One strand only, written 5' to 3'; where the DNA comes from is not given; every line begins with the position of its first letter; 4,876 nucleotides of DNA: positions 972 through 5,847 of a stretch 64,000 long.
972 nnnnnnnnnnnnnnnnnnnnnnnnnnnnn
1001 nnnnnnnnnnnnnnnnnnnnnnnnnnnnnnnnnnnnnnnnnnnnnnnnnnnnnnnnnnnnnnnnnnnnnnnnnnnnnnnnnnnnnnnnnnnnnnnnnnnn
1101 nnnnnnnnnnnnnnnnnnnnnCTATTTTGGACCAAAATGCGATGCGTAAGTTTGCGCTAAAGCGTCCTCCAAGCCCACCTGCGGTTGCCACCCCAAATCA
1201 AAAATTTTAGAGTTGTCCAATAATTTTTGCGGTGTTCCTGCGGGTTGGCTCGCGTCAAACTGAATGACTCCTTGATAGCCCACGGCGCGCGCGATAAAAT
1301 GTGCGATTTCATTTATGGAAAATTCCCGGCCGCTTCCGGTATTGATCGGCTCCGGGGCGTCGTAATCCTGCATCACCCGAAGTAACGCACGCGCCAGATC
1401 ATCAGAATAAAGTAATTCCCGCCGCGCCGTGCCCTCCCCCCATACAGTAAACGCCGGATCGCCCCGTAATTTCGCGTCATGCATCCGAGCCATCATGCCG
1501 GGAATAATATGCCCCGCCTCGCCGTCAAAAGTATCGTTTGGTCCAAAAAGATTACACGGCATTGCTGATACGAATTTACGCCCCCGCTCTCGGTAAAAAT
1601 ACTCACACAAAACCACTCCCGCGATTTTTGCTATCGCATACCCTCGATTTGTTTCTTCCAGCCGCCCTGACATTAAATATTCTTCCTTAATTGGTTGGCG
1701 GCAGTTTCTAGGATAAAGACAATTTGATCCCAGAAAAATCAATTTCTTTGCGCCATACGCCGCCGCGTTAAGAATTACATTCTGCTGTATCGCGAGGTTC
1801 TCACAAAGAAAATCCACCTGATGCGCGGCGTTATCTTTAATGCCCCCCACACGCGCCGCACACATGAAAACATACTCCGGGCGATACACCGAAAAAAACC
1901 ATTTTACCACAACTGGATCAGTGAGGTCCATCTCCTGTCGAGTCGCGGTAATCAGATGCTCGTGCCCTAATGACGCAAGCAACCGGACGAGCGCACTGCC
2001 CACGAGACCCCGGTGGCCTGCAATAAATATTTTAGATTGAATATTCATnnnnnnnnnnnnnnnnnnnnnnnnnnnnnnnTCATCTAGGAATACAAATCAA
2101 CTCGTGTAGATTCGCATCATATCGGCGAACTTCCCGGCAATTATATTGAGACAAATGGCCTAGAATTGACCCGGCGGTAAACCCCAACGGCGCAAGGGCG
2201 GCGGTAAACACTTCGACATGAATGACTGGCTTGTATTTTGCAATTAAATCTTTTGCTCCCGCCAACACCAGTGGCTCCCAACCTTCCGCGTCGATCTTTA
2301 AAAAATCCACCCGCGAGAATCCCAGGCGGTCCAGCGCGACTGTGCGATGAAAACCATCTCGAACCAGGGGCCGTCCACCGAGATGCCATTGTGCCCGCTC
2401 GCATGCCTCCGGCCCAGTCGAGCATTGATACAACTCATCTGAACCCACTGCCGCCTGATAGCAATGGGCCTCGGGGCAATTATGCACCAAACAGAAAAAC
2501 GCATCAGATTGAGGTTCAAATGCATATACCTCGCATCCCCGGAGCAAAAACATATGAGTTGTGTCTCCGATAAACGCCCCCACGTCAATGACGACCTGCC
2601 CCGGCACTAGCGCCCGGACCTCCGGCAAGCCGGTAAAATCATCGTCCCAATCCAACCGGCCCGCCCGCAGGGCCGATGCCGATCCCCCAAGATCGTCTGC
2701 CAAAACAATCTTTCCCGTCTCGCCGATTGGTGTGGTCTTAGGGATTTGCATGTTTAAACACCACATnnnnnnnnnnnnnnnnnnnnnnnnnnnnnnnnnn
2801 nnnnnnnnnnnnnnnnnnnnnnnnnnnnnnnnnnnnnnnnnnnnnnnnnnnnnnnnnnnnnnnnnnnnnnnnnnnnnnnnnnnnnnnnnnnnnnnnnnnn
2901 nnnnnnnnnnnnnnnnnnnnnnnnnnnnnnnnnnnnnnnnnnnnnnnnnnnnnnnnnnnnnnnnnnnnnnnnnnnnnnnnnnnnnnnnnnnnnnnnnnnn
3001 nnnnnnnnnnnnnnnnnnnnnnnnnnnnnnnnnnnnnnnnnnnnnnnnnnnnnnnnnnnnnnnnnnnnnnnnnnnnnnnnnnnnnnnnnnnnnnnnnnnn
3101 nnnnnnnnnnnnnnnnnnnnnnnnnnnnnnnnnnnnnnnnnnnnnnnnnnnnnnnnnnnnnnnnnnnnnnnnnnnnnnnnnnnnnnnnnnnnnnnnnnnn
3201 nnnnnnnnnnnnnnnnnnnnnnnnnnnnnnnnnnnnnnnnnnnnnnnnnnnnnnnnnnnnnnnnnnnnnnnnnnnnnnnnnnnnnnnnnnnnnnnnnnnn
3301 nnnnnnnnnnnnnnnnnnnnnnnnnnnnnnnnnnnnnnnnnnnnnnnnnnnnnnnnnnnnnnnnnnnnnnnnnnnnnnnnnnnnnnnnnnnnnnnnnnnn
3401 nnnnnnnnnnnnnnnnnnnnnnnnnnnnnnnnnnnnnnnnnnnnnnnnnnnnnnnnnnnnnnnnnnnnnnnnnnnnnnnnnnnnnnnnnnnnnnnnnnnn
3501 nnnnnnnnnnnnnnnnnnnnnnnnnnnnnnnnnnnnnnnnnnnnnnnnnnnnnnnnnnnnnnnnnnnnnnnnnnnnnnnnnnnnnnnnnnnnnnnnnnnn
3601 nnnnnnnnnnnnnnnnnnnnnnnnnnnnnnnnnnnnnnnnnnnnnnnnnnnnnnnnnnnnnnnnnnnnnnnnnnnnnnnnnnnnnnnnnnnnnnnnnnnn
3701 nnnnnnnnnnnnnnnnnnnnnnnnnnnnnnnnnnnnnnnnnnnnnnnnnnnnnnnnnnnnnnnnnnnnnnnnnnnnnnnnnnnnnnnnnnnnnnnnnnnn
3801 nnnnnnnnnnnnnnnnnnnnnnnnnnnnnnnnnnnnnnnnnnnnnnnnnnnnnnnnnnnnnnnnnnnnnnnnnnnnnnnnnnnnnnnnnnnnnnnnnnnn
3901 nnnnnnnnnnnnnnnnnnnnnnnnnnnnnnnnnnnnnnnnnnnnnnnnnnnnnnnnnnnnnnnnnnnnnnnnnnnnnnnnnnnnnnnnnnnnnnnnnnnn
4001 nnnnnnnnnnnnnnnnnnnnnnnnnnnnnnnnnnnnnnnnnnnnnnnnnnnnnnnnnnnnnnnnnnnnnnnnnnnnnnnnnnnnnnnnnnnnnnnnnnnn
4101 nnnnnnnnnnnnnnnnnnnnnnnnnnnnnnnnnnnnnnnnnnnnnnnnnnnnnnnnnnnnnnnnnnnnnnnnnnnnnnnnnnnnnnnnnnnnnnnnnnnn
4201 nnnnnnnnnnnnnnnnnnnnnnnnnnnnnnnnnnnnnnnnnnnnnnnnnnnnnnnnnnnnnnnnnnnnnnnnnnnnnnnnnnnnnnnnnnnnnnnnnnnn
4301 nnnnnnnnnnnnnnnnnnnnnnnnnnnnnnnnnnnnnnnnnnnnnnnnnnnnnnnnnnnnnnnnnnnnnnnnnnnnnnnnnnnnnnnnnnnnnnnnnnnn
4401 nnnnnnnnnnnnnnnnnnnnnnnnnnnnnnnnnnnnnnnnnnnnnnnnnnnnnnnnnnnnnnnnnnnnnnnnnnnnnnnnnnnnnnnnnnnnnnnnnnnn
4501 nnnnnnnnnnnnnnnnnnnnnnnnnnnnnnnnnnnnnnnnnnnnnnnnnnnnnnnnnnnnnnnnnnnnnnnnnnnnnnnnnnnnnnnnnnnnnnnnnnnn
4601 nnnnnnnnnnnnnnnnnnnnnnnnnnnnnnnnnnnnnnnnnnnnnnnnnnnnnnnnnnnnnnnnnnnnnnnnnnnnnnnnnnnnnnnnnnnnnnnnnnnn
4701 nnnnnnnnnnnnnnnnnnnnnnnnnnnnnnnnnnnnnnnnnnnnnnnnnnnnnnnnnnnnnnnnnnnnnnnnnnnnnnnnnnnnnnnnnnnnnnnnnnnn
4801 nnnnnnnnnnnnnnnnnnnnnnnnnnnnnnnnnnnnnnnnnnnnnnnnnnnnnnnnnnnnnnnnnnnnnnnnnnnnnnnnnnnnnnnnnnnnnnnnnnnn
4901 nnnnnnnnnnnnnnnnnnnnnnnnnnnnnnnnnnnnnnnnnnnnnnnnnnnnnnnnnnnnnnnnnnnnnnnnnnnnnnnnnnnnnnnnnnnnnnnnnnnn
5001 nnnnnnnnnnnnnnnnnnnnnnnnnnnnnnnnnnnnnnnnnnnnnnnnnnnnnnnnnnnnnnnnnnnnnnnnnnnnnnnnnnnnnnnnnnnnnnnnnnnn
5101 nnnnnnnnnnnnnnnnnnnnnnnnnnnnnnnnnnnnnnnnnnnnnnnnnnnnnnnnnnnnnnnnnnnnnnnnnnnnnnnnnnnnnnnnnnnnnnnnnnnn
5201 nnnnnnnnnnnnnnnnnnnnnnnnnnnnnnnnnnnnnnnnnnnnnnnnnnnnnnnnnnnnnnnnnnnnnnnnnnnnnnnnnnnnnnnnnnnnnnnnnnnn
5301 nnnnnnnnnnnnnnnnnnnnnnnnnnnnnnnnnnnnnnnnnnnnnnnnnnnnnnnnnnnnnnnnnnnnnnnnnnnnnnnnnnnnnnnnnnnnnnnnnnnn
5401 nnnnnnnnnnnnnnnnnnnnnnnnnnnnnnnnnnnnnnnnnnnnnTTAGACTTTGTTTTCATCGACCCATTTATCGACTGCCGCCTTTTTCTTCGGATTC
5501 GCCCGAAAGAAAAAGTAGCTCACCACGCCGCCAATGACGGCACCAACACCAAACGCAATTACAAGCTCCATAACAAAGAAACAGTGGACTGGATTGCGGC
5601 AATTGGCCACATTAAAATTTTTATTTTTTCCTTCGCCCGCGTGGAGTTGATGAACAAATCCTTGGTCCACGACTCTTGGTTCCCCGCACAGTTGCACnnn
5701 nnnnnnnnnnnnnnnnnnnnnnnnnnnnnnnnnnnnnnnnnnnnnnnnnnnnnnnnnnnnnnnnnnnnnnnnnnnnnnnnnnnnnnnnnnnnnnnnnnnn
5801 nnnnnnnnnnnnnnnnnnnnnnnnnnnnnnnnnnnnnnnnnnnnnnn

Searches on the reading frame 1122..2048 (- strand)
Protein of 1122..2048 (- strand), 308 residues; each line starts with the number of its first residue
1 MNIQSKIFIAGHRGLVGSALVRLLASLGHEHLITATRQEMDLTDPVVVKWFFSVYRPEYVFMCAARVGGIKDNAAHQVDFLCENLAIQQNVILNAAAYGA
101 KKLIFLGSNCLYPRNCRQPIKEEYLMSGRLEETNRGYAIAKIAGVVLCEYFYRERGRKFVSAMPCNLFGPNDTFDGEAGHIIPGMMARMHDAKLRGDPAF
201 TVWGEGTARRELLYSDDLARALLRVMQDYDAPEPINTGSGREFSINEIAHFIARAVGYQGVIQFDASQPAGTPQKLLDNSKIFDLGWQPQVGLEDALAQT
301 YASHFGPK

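Call 25: search_protein_families(library=pfam, proteins=[window:1122-2048:-], max_evalue=0.01)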
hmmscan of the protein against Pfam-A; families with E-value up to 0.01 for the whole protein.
window:1122-2048:- (308 aa): 3 families
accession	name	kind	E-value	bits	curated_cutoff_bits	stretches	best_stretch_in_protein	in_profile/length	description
PF01370.27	Epimerase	-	2e-54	185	20.9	1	7-236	1-238/240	NAD dependent epimerase/dehydratase family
PF16363.11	GDP_Man_Dehyd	-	2.8e-12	47.2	27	1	39-299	58-331/332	GDP-mannose 4,6 dehydratase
PF04321.23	RmlD_sub_bind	-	8e-08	32.1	27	1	6-65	2-60/287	RmlD substrate binding domain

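Call 27: find_related_loci(query=window:1122-2048:-, collection=genome_contigs, flank=1000)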
Query window:1122-2048:- (308 aa) in genome_contigs; peptide patterns used: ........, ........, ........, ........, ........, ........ (x = any residue, [..] = any of these).
222 stretches matched a pattern; 181 encode a relative of the query (tblastn E <= 1e-3); the best 80 are kept; 80 distinct loci.
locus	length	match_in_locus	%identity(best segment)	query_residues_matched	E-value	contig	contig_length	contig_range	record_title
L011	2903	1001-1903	52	1-301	6e-109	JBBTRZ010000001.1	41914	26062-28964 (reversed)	MAG: Patescibacteria group bacterium isolate H51-bin050_1 H51_bin050_1_000000000001, whole genome shotgun sequence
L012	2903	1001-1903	53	1-301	8e-109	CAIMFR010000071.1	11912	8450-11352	Candidatus Adlerbacteria bacterium isolate Ki2-D4_bin-0307 genome assembly, contig: bin-0307:71/73, whole genome shotgun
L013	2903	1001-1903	51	1-301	4e-107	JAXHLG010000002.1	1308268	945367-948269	MAG: Candidatus Moraniibacteriota bacterium isolate Salar_de_Ascotan_soil_MAG_ASO1 contig_5779_polypolish, whole genome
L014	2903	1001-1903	51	1-301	2e-106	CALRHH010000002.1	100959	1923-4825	MAG: Candidatus Nomurabacteria bacterium isolate Ike-100m-40 genome assembly, contig: Ike-100-c65, whole genome shotgun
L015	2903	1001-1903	52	1-301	2e-105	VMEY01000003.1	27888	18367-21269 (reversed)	MAG: Parcubacteria group bacterium Athens0416_74 Athens041674_scaffold_1504, whole genome shotgun sequence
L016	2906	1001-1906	51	1-302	2e-105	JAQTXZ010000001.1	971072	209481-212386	MAG: Patescibacteria group bacterium isolate STC_25 NODE_5_length_971072_cov_6.872489_Sandtown_C, whole genome shotgun s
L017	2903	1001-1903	51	1-301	8e-106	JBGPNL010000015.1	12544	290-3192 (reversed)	MAG: Candidatus Paceibacteria bacterium isolate OBJ_0618_7090110_215 k141_7250895_length_12544_cov_9.0000, whole genome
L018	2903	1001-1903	51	1-301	3e-105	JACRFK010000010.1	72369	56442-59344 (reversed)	MAG: Candidatus Kaiserbacteria bacterium isolate NC_groundwater_1723_Pr3_B-0.1um_55_32 SR-2_scaffold_141_2984456, whole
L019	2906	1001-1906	50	1-302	9e-105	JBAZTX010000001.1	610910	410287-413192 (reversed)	MAG: Patescibacteria group bacterium isolate SO_2017_GW1_213 NODE_79_length_610910_cov_17.256975_OW334_2017, whole genom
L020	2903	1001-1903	51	1-301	3e-104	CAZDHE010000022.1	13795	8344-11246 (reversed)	MAG TPA_asm: uncultured Bdellovibrionales bacterium isolate SRP252850_co1_117 genome assembly, contig: NODE_8334_length_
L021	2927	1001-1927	50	4-302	3e-104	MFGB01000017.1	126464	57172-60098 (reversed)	MAG: Candidatus Falkowbacteria bacterium RIFOXYA2_FULL_47_19 rifoxya2_full_scaffold_36, whole genome shotgun sequence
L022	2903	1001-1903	50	1-301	2e-103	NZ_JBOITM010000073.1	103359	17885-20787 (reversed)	MAG: Clostridium sp. isolate Enrichment3 NODE_58_length_103359_cov_13.219651, whole genome shotgun sequence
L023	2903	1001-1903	50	1-301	3e-103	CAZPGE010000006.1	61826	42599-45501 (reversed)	MAG TPA_asm: uncultured Candidatus Saccharibacteria bacterium isolate ERP113451_co1_69 genome assembly, contig: NODE_333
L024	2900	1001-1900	50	1-300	8e-103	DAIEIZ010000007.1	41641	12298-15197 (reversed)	MAG TPA_asm: Candidatus Moraniibacteriota bacterium isolate clean1036 k141_2513923, whole genome shotgun sequence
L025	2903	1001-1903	49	1-301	2e-102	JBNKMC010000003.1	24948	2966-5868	MAG: Minisyncoccia bacterium isolate H1.bin.27.strict NODE_3_length_24948_cov_6.120100, whole genome shotgun sequence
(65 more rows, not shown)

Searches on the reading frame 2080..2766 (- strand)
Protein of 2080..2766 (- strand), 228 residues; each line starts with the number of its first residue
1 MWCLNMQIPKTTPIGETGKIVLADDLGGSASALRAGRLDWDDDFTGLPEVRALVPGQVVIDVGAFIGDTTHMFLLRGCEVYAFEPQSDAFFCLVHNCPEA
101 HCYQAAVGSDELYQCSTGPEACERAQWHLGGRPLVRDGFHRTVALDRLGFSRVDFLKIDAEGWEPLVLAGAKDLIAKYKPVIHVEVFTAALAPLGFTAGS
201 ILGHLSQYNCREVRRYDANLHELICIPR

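Call 25: search_protein_families(library=pfam, proteins=[window:2080-2766:-], max_evalue=0.01)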
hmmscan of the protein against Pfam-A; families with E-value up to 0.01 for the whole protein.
window:2080-2766:- (228 aa): 1 family
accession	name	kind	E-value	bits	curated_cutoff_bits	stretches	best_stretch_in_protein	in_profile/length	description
PF05050.19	Methyltransf_21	-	2.1e-12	48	22.7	1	61-188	1-150/173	Methyltransferase FkbM domain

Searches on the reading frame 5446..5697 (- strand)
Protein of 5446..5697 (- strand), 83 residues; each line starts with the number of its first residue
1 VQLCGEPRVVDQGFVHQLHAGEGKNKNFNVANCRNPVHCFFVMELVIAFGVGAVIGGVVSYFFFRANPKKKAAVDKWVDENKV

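Call 25: search_protein_families(library=pfam, proteins=[window:5446-5697:-], max_evalue=0.01)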
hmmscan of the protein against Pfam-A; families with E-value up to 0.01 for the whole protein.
window:5446-5697:- (83 aa): 1 family
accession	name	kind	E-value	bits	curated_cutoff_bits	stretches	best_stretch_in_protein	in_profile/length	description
PF06305.16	LapA_dom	-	0.0012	19.1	28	1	42-65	20-44/64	Lipopolysaccharide assembly protein A domain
